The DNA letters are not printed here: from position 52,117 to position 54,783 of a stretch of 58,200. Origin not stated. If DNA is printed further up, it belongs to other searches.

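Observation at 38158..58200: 20-kb single-strand glycan locus with known beta-glucan parts around an uncharacterised three-gene core, two ABC permease pairs, and no ATPase or regulator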

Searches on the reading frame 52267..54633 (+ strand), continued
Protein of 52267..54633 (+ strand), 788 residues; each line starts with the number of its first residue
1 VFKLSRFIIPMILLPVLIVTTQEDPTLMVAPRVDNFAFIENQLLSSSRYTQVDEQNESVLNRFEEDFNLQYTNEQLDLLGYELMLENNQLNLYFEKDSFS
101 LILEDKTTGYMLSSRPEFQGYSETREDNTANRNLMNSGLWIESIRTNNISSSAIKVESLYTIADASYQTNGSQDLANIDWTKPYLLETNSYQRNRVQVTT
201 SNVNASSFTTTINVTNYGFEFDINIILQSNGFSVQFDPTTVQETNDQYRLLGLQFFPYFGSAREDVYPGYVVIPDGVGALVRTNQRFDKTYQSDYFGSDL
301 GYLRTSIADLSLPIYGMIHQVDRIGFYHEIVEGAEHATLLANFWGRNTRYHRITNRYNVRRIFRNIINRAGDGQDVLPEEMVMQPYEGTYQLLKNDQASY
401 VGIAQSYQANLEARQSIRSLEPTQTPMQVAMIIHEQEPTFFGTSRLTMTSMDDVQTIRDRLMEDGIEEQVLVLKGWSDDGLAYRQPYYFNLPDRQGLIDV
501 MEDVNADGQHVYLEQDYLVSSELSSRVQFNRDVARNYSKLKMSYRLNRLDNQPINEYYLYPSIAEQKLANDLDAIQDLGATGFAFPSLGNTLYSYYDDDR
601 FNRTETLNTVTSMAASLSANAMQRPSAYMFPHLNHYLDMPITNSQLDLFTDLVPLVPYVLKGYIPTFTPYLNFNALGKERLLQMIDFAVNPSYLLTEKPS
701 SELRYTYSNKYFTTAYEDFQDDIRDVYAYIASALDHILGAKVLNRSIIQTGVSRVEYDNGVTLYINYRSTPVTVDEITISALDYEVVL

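Call 72: search_solved_structures(query=L008:15522-16238:+, max_evalue=0.00001)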
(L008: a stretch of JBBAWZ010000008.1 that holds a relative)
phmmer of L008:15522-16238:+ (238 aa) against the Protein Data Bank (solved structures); distinct sequences matched with E-value up to 0.00001: 34.
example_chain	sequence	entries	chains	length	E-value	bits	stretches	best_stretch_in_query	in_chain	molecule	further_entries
5wut_A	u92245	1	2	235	3.5e-48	167.4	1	5-237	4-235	ULam111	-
3iln_A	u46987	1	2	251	3e-47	164.3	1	4-236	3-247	Laminarinase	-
7wwc_A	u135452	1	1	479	6.7e-46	159.9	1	17-237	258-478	beta-1,3(4)-glucanase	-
7ww4_A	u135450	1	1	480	6.8e-46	159.9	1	17-237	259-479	beta-1,3(4)-glucanase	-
6xof_A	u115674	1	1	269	5.3e-41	143.8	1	27-237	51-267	GH16 family protein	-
6xqf_A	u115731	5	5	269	2.4e-40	141.7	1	27-237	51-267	GH16 family protein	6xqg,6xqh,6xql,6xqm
4dfs_A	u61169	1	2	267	5.1e-39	137.4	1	17-237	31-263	Glycoside hydrolase, family 16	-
3azx_A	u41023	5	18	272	7e-39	136.9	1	17-237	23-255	Laminarinase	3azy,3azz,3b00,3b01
8va4_A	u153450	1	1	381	1.5e-36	129.3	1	69-237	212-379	Glycoside hydrolase family 16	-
2vy0_A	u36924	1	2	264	1.8e-36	129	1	17-236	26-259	ENDO-BETA-1,3-GLUCANASE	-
2hyk_A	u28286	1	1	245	1.8e-36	129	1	22-237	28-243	Beta-1,3-glucanase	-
9vmv_A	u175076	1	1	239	1.8e-35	125.7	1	18-237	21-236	Beta-1,3-glucanase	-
9voq_A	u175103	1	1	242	1.9e-35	125.6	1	18-237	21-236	Beta-1,3-glucanase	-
3atg_A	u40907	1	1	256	2.9e-35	125.1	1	18-237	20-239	GLUCANASE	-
9voo_A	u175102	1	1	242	4.9e-35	124.3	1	18-237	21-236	Hydrolase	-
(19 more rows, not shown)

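Call 93: search_protein_families(library=pfam, proteins=[P0503, P0360, P0281, P0341, P0342, L057:7882-9384:+, L057:9363-9983:+, L057:3129-6026:+, L057:14635-16530:+], max_evalue=0.01)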
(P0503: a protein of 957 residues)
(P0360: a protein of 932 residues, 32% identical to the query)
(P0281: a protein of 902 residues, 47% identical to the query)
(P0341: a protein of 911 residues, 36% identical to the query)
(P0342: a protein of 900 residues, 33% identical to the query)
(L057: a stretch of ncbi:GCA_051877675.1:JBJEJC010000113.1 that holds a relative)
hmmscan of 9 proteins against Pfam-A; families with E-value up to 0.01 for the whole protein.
P0503 (957 aa): 1 family
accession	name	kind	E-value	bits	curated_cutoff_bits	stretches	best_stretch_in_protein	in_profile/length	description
PF18952.6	DUF5696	-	3.8e-148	495.1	25.6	1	337-946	5-609/612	Family of unknown function (DUF5696)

P0360 (932 aa): 1 family
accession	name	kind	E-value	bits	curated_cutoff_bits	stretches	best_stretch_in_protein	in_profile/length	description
PF18952.6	DUF5696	-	1.1e-180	602.6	25.6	1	299-925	3-612/612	Family of unknown function (DUF5696)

P0281 (902 aa): 1 family
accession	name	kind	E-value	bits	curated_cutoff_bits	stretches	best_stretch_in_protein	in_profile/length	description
PF18952.6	DUF5696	-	7.5e-180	599.9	25.6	1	291-896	12-612/612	Family of unknown function (DUF5696)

P0341 (911 aa): 1 family
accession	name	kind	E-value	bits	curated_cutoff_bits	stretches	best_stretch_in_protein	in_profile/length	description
PF18952.6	DUF5696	-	1.7e-222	740.7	25.6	1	286-898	1-612/612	Family of unknown function (DUF5696)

P0342 (900 aa): 1 family
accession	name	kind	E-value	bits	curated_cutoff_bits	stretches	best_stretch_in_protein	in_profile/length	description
PF18952.6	DUF5696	-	5.8e-219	729.1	25.6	1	289-893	6-612/612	Family of unknown function (DUF5696)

L057:7882-9384:+ (500 aa): 7 families
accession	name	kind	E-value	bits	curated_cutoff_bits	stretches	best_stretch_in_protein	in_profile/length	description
PF01436.27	NHL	-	1.5e-15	56.8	20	2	117-142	2-27/28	NHL repeat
PF17170.10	DUF5128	-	6.3e-12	45.7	22.9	2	311-381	53-122/321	6-bladed beta-propeller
PF08450.18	SGL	-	5.3e-10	39.8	26.3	1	81-158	146-225/246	SMP-30/Gluconolactonase/LRE-like region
PF06739.17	SBBP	-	0.00034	20.9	20.5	0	160-185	5-31/38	Beta-propeller repeat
PF25021.1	TEN_NHL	-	0.0018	17.8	27.1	0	114-148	139-171/357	Teneurin NHL domain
PF13414.12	TPR_11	-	0.0028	17.7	26.8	0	394-427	7-40/42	TPR repeat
PF13181.12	TPR_8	-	0.0032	17.9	25.7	0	417-440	3-26/34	Tetratricopeptide repeat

L057:9363-9983:+ (206 aa): 1 family
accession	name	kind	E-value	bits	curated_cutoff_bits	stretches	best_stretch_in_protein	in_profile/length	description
PF04893.22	Yip1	-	8.6e-16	58.7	28.6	1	12-181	2-171/173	Yip1 domain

L057:3129-6026:+ (965 aa): 2 families
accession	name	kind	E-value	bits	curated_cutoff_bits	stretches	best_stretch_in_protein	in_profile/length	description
PF13416.11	SBP_bac_8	-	8e-22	78.8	27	1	609-862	28-254/279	Bacterial extracellular solute-binding protein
PF25275.1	Golvesin_C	-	0.0003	21.3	31.6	0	295-322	40-67/132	Golvesin C-terminal domain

L057:14635-16530:+ (631 aa): 1 family
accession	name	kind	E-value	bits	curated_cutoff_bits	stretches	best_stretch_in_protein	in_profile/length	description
PF01547.30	SBP_bac_1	-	4.6e-15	56.8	26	1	89-359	10-277/307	Bacterial extracellular solute-binding protein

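Call 97: find_related_loci(query=A7, collection=metagenome_contigs, flank=10000)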
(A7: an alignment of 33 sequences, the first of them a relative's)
Query A7 (854 aa) in metagenome_contigs; peptide patterns used: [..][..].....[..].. (x = any residue, [..] = any of these).
600 stretches matched a pattern (row limit reached: there are more); 576 encode a relative of the query (tblastn E <= 1e-3); the best 80 are kept; 80 distinct loci.
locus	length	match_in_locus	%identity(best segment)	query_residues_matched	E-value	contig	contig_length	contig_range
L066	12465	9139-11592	50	38-852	0e+0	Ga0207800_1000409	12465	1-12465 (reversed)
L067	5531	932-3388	49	38-854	0e+0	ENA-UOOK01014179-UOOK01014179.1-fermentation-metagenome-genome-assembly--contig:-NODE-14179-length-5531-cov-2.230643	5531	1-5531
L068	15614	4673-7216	49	1-852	0e+0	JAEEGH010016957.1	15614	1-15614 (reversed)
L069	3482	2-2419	49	50-854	0e+0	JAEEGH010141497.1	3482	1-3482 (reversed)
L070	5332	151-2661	48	3-849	0e+0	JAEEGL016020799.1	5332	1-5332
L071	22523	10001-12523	48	9-854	0e+0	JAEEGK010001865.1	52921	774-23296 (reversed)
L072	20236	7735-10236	39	7-850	0e+0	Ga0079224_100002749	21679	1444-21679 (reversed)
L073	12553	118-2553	38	38-849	0e+0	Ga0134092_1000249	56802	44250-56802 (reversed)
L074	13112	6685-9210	38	5-851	5e-179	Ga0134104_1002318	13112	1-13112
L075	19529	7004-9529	37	5-851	2e-177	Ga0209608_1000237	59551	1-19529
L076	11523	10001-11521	52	38-543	6e-172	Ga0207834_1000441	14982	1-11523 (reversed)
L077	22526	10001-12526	37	5-851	2e-174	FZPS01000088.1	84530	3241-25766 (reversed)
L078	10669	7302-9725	37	42-849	1e-170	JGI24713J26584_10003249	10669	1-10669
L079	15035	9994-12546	36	13-851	4e-169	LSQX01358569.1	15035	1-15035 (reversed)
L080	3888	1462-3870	36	49-851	1e-175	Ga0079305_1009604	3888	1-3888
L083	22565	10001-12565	45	3-851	0e+0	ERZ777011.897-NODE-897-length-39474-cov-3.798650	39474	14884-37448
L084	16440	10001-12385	33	44-852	1e-146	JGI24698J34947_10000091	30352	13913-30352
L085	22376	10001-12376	34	48-854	3e-145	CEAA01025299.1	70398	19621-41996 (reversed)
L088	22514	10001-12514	34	5-848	3e-143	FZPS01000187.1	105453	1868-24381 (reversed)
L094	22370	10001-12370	35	42-849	3e-139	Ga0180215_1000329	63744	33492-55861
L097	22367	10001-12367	34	45-849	5e-138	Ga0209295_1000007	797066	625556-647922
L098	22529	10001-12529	33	4-848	6e-140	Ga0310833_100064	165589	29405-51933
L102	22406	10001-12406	33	29-848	2e-133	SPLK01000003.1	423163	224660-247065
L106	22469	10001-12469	32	3-849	4e-131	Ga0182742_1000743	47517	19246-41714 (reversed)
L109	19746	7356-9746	32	37-852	3e-131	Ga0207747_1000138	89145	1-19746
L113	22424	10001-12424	32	25-849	8e-129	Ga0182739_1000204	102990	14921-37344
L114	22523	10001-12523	33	7-852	4e-128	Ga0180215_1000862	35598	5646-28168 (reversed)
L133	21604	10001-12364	33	39-849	4e-124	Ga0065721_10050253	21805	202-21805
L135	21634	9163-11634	32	14-849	1e-122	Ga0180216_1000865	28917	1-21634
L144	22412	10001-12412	30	47-854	2e-117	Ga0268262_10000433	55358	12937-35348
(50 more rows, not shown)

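Call 101: search_protein_families(library=pfam, proteins=[L097:1417-2799:+, L102:14313-15575:+, L083:16427-17458:+, L135:13603-14787:+, L084:1734-2828:-, L144:1730-2980:+, L114:15849-17399:+, L144:15864-16853:+, L113:16877-18796:+, L098:1614-3137:-], max_evalue=0.00001)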
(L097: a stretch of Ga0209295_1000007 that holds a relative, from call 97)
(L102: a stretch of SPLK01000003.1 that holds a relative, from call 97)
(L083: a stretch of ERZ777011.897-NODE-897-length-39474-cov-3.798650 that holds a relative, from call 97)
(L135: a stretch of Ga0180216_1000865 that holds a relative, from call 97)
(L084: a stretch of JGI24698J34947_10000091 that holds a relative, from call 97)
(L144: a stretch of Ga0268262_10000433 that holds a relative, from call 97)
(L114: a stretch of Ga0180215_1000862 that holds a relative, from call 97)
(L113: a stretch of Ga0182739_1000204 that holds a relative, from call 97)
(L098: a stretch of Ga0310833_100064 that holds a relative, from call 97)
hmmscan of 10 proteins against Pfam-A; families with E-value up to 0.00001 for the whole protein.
L097:1417-2799:+ (460 aa): 2 families
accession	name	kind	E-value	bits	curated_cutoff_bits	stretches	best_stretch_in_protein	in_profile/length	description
PF01547.30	SBP_bac_1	-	5.3e-21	76.4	26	1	91-349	11-277/307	Bacterial extracellular solute-binding protein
PF13416.11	SBP_bac_8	-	4.4e-17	63.2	27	1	94-346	3-216/279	Bacterial extracellular solute-binding protein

L102:14313-15575:+ (420 aa): 1 family
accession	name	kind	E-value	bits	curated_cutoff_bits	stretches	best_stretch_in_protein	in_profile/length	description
PF00331.26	Glyco_hydro_10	-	4.9e-105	351.6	22.1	1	75-410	2-310/311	Glycosyl hydrolase family 10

L083:16427-17458:+ (343 aa): 4 families
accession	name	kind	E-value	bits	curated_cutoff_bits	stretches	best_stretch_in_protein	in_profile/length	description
PF13377.12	Peripla_BP_3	-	1.1e-27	97.6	26.5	1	181-341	1-167/167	Periplasmic binding protein-like domain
PF00532.27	Peripla_BP_1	-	1.4e-18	67.8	22.2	1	64-327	2-268/281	Periplasmic binding proteins and sugar binding domain of LacI family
PF00356.27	LacI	-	1.6e-13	50.7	27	1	7-52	1-46/46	Bacterial regulatory proteins, lacI family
PF13407.12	Peripla_BP_4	-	6.8e-06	26.2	35.1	0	176-287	110-218/258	Periplasmic binding protein domain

L135:13603-14787:+ (394 aa): 1 family
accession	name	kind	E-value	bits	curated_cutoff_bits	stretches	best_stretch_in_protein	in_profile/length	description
PF02156.21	Glyco_hydro_26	-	7.9e-80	268.9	20.2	1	12-290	2-284/311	Glycosyl hydrolase family 26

L084:1734-2828:- (364 aa): 1 family
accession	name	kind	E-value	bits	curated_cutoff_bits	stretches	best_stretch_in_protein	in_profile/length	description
PF04616.20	Glyco_hydro_43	-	3.9e-14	53.1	32.2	1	122-287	76-224/288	Glycosyl hydrolases family 43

L144:1730-2980:+ (416 aa): 1 family
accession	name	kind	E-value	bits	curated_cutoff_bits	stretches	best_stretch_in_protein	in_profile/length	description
PF00150.24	Cellulase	-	4.5e-54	184.2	23.5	1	80-380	11-269/272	Cellulase (glycosyl hydrolase family 5)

L114:15849-17399:+ (516 aa): 2 families
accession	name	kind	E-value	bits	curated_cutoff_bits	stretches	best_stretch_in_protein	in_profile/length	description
PF04616.20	Glyco_hydro_43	-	5.1e-91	305.4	32.2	1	6-285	1-288/288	Glycosyl hydrolases family 43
PF17851.8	GH43_C2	-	2.4e-51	174.8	22.7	1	315-510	1-203/203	Beta xylosidase C-terminal Concanavalin A-like domain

L144:15864-16853:+ (329 aa): 1 family
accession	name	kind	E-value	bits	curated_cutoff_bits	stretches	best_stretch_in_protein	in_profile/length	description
PF04041.19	Glyco_hydro_130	-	1.1e-68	232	26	1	11-325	6-319/320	beta-1,4-mannooligosaccharide phosphorylase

L113:16877-18796:+ (639 aa): 2 families
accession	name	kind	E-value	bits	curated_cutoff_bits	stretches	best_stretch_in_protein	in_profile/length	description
PF00664.28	ABC_membrane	-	1.4e-48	166.4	28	1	75-346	2-274/274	ABC transporter transmembrane region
PF00005.33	ABC_tran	-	5.8e-37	127.8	25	1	408-557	1-137/137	ABC transporter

L098:1614-3137:- (507 aa): 0 families

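Call 103: search_protein_families(library=pfam, proteins=[L106:16029-18158:+, L077:15216-16280:-, L085:16706-19321:+, L085:327-2312:-, L085:15707-16675:+, L094:17812-19218:+, L133:238-1947:+, L109:11842-13131:-, L071:17183-19354:+, L088:16486-18165:+], max_evalue=0.00001)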
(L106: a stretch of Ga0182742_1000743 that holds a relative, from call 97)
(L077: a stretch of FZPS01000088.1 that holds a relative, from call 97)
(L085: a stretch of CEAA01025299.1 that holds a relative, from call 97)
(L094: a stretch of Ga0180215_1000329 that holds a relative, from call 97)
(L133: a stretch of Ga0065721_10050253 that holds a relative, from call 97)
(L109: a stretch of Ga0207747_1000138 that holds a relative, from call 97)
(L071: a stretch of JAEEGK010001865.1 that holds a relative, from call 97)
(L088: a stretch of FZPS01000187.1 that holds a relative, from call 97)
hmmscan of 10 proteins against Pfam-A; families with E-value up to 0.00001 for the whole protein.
L106:16029-18158:+ (709 aa): 2 families
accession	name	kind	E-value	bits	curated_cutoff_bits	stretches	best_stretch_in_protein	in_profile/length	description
PF00754.31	F5_F8_type_C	-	3.2e-19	69.7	28.2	1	564-679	5-114/127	F5/8 type C domain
PF22633.2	F5_F8_type_C_2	-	7.3e-17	62.2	27.8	1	583-675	1-91/91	NedA-like, galactose-binding domain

L077:15216-16280:- (354 aa): 0 families

L085:16706-19321:+ (871 aa): 5 families
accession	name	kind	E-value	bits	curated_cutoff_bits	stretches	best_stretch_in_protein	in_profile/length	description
PF17389.8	Bac_rhamnosid6H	-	6.4e-80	269.4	24.5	1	429-768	1-338/339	Bacterial alpha-L-rhamnosidase 6 hairpin glycosidase domain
PF08531.16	Bac_rhamnosid_N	-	1.8e-45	155.3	25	1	144-315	4-170/172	Alpha-L-rhamnosidase N-terminal domain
PF05592.18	Bac_rhamnosid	-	2.8e-30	104.7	22.2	1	326-409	2-85/102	Bacterial alpha-L-rhamnosidase concanavalin-like domain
PF25788.1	Ig_Rha78A_N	-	2.3e-24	86.1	27.4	1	6-110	3-104/105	Rha78A-like, N-terminal immunoglobulin domain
PF17390.7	Bac_rhamnosid_C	-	7.3e-09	35.8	22.1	1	772-838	2-70/78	Bacterial alpha-L-rhamnosidase C-terminal domain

L085:327-2312:- (661 aa): 0 families

L085:15707-16675:+ (322 aa): 1 family
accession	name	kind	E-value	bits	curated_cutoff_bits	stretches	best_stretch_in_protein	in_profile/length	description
PF01261.30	AP_endonuc_2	-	1.4e-28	100.7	31.1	1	43-287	11-248/249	Xylose isomerase-like TIM barrel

L094:17812-19218:+ (468 aa): 1 family
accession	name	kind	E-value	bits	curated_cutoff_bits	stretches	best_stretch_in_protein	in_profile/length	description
PF01547.30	SBP_bac_1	-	7.1e-15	56.2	26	1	3-288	23-292/307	Bacterial extracellular solute-binding protein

L133:238-1947:+ (569 aa): 0 families

L109:11842-13131:- (429 aa): 0 families

L071:17183-19354:+ (723 aa): 4 families
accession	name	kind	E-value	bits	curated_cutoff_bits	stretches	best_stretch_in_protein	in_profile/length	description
PF02518.31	HATPase_c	-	6.8e-24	84.9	26.4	1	135-250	1-109/111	Histidine kinase-, DNA gyrase B-, and HSP90-like ATPase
PF00072.30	Response_reg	-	2.6e-22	79.5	30.2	1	393-502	2-107/111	Response regulator receiver domain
PF00512.31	HisKA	-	1.1e-14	54.7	26.9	1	25-83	3-61/66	His Kinase A (phospho-acceptor) domain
PF01627.28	Hpt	-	3.2e-06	27.7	24.6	1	554-633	2-81/84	Hpt domain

L088:16486-18165:+ (559 aa): 3 families
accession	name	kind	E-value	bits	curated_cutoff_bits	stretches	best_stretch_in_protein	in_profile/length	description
PF06580.19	His_kinase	-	4.2e-21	75.4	25.2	1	354-432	1-80/81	Histidine kinase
PF00672.30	HAMP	-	6.5e-08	33.2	25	1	290-338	4-52/53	HAMP domain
PF02518.31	HATPase_c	-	1.3e-06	29.2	26.4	1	451-554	7-107/111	Histidine kinase-, DNA gyrase B-, and HSP90-like ATPase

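Call 107: search_protein_families(library=pfam, alignment_id=A7, max_evalue=1)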
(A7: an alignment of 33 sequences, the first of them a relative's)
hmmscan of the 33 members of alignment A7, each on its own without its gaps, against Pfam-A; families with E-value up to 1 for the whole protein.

A. member 1, P0302 (854 aa): 1 family
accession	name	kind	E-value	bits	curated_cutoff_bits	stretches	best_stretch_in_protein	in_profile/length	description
PF18952.6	DUF5696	-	1.5e-182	608.8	25.6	1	234-847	2-612/612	Family of unknown function (DUF5696)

B. families by the number of members that match (of 33 scanned): 15 families
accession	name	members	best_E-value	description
PF18952.6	DUF5696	33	1.1e-227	Family of unknown function (DUF5696)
PF17200.10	sCache_2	1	0.024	Single Cache domain 2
PF22625.2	ECR1_N_2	1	0.024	Exosome RNA binding protein RRP4 N-terminal domain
PF05141.17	DIT1_PvcA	1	0.037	Pyoverdine/dityrosine biosynthesis protein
PF09681.16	Phage_rep_org_N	1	0.061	N-terminal phage replisome organiser (Phage_rep_org_N)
PF19149.5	DUF5831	1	0.077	Family of unknown function (DUF5831)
PF12123.13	CBD_PlyG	1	0.11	PlyG Cell wall binding domain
PF19958.5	EAD6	1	0.12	Effector-associated domain 6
PF14444.12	S1-like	1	0.13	S1-like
PF16355.11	DUF4982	1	0.13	Domain of unknown function (DUF4982)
PF24842.1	UFD1_N2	1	0.14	Ubiquitin fusion degradation protein UFD1, N-terminal subdomain 2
PF11485.14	STK_08120-like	1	0.15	STK_08120-like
PF20077.4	CcmD_alt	1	0.19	CcmD family protein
PF04055.27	Radical_SAM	1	0.2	Radical SAM superfamily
PF24269.1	DUF7467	1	0.33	Domain of unknown function (DUF7467)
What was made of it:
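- On GH129 / GH101 / GH36 / GH31 glycosidases: Pfam at E<=1 on 33 members gave only DUF5696 (call 107).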
